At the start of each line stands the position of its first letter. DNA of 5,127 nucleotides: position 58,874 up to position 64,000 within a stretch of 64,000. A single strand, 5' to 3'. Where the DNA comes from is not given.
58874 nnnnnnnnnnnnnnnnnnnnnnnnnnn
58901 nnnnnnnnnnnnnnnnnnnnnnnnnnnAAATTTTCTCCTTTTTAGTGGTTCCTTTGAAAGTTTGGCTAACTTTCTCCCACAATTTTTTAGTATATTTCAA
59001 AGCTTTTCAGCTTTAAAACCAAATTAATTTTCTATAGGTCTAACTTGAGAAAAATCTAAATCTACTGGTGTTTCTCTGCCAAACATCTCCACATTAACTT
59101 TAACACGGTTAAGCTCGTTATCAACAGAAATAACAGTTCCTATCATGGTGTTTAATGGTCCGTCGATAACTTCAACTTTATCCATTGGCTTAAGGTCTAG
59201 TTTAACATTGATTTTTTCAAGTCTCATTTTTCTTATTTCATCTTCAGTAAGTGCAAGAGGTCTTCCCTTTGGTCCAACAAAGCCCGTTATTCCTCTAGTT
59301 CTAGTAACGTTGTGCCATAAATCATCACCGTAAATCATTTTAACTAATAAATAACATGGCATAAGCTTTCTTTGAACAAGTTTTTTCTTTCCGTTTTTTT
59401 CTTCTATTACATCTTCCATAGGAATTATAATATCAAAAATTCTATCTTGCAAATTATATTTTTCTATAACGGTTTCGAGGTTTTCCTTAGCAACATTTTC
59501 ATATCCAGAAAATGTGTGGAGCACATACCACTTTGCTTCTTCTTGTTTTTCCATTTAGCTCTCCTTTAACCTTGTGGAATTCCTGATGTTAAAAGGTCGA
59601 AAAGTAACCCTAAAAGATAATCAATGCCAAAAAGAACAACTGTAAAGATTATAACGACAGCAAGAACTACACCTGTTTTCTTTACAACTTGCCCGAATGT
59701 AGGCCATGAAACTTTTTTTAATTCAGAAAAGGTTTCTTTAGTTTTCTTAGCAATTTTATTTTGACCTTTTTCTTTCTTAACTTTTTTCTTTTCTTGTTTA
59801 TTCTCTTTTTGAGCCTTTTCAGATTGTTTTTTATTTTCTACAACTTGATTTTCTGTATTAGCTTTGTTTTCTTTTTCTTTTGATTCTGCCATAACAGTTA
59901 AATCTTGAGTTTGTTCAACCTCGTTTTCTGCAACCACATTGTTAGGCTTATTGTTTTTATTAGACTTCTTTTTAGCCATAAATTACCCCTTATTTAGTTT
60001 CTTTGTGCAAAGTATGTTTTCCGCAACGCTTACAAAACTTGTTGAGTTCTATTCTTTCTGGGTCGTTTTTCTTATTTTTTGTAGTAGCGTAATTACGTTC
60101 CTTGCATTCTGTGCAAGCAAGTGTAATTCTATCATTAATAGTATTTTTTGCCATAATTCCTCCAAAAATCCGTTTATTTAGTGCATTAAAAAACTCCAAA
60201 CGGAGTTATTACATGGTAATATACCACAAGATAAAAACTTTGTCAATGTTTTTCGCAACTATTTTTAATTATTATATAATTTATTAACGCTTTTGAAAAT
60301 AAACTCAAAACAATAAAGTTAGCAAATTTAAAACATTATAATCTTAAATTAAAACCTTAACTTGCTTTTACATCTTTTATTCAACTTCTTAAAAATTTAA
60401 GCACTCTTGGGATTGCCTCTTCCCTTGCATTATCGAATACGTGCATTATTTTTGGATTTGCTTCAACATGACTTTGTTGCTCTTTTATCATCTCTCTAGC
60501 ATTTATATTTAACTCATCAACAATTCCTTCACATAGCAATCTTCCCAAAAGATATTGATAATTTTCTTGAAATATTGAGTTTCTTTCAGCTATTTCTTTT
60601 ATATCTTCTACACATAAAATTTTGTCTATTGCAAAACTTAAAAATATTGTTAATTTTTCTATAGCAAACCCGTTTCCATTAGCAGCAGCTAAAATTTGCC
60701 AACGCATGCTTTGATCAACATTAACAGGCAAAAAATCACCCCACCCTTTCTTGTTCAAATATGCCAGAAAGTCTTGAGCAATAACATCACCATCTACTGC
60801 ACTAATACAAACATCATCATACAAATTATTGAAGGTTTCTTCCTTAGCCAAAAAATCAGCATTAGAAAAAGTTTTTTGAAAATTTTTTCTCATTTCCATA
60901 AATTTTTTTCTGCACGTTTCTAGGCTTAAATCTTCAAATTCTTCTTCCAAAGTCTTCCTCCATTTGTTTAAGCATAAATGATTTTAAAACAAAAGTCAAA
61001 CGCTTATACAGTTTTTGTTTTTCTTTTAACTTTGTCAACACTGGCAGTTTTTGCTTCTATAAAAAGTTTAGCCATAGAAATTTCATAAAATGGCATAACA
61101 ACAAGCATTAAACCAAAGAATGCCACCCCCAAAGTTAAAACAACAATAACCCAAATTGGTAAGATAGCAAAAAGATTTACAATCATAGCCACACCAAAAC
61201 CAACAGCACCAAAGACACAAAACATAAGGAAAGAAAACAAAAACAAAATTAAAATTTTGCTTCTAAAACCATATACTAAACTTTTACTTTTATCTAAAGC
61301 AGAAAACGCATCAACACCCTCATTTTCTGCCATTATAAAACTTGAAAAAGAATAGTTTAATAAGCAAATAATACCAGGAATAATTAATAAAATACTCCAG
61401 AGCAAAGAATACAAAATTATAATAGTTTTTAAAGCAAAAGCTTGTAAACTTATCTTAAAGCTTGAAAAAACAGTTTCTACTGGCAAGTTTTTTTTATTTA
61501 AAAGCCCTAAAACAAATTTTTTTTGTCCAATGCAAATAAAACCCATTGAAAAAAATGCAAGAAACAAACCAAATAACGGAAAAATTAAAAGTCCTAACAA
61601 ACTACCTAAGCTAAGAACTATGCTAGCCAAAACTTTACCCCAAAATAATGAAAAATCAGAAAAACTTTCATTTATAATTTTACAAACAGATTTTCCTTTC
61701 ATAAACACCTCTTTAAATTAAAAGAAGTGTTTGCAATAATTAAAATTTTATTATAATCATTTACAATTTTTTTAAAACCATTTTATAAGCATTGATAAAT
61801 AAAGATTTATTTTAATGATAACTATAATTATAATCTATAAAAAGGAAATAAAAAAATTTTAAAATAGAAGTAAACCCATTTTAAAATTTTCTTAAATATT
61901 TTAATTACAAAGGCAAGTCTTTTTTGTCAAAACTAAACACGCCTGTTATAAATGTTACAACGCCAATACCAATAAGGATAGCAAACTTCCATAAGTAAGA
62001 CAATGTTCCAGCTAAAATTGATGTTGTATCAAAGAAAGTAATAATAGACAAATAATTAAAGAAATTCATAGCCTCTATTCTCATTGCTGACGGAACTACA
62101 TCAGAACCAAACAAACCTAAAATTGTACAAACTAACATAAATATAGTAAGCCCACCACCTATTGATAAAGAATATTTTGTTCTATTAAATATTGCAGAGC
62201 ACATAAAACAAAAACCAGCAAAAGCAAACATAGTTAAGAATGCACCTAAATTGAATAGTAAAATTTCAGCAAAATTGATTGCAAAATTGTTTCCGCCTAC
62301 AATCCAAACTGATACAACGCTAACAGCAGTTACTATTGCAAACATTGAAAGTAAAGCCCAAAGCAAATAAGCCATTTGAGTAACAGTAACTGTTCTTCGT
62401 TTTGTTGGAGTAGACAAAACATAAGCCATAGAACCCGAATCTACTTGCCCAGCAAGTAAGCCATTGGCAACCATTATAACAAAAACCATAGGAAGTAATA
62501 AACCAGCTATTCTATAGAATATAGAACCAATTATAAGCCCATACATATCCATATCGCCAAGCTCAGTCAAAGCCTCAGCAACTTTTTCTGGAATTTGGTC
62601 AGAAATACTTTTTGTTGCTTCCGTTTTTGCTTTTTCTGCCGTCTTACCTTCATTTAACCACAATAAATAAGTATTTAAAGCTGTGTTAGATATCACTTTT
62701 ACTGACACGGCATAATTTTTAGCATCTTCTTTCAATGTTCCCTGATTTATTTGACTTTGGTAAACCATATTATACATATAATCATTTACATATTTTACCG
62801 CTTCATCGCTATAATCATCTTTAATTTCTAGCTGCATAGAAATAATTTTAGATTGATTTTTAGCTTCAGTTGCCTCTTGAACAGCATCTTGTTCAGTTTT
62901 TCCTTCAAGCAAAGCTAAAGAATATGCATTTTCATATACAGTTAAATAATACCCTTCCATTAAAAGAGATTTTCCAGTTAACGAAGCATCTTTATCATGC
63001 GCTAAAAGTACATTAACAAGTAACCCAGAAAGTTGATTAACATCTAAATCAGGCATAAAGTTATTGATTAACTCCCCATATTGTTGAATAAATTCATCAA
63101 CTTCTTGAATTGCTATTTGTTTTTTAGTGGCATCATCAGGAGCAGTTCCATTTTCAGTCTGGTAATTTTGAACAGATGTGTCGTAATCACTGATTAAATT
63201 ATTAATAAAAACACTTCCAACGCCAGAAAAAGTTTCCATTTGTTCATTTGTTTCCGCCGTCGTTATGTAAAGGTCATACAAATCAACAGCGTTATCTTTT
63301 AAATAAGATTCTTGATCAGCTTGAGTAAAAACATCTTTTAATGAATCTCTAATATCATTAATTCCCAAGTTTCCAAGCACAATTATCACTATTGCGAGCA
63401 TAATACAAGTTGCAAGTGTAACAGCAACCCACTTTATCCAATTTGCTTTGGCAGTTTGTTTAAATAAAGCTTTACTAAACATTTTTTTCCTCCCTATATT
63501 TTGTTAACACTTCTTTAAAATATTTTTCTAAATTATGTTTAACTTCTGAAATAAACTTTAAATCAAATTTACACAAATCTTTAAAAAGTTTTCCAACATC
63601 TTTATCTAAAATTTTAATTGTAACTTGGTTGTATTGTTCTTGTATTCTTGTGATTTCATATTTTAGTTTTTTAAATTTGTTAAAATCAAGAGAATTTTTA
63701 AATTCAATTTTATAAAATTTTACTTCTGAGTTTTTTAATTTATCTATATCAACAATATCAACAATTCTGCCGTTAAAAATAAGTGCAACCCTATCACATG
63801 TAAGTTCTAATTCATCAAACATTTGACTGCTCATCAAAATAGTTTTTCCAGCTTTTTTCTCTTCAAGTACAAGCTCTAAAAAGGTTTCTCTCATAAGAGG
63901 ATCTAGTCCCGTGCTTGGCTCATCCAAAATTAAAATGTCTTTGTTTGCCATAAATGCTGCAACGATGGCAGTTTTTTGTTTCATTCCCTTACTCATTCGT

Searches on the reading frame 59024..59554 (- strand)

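Call 73: search_protein_families(library=pfam, proteins=[window:59024-59554:-])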
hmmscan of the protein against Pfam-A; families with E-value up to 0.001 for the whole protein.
window:59024-59554:- (176 aa): 2 families
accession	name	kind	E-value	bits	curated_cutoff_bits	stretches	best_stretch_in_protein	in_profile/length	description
PF02357.24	NusG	-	2.1e-27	95.9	22.2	1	8-111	2-93/93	Transcription termination factor nusG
PF23284.2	KOW2_Spt5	-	3.6e-06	27.1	28.9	1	124-172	2-48/50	Transcription elongation factor SPT5, second KOW domain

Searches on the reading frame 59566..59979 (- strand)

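Call 73: search_protein_families(library=pfam, proteins=[window:59566-59979:-])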
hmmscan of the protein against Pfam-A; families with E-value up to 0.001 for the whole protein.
window:59566-59979:- (137 aa): 2 families
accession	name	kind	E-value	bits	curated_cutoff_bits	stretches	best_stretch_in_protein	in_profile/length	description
PF00584.25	SecE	-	4.9e-15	55.7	22.7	1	80-130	4-54/55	SecE/Sec61-gamma subunits of protein translocation complex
PF03839.21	Sec62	-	0.00047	20.5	27.8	1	8-117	10-119/191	Translocation protein Sec62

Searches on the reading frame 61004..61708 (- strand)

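Call 73: search_protein_families(library=pfam, proteins=[window:61004-61708:-])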
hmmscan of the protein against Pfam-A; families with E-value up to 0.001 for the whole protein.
window:61004-61708:- (234 aa): 1 family
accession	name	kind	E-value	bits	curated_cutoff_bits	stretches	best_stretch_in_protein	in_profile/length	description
PF06161.16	DUF975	-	4.3e-05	23.9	34.8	1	12-186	83-210/243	Protein of unknown function (DUF975)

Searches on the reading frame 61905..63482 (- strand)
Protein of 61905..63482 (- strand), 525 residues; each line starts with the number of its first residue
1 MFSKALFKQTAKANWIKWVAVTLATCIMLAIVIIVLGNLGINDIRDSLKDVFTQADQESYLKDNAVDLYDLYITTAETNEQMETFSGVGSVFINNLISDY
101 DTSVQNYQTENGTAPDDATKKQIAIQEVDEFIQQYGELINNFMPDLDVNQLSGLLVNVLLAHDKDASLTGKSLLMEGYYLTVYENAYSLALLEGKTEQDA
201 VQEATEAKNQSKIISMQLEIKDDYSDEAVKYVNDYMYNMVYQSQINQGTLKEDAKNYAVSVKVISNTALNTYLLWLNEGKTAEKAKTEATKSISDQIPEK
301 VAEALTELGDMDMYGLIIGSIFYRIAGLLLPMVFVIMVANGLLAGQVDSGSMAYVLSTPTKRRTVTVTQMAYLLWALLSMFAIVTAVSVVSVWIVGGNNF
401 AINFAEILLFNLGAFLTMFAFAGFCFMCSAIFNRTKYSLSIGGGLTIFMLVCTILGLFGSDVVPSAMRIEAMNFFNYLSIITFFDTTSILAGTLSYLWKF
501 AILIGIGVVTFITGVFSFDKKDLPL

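Call 73: search_protein_families(library=pfam, proteins=[window:61905-63482:-])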
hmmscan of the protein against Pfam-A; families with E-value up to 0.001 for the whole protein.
window:61905-63482:- (525 aa): 1 family
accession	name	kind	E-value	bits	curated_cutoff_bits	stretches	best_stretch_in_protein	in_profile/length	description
PF12679.13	ABC2_membrane_2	-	1.5e-14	54.4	27.2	1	180-523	26-283/283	ABC-2 family transporter protein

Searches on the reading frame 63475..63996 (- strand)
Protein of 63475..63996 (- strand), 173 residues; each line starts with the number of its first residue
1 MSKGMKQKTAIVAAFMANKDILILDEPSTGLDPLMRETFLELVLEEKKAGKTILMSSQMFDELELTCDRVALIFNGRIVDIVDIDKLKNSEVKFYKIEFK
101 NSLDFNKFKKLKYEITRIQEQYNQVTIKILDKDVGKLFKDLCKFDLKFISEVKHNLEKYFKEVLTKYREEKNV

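Call 73: search_protein_families(library=pfam, proteins=[window:63475-63996:-])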
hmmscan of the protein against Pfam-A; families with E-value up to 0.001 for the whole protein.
window:63475-63996:- (173 aa): 2 families
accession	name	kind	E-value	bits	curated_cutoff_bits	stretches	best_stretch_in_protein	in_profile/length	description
PF13304.12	AAA_21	-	1.9e-08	35.2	27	1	1-57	238-297/304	AAA domain, putative AbiEii toxin, Type IV TA system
PF00005.33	ABC_tran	-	7.3e-06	27.1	25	1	1-28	109-136/137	ABC transporter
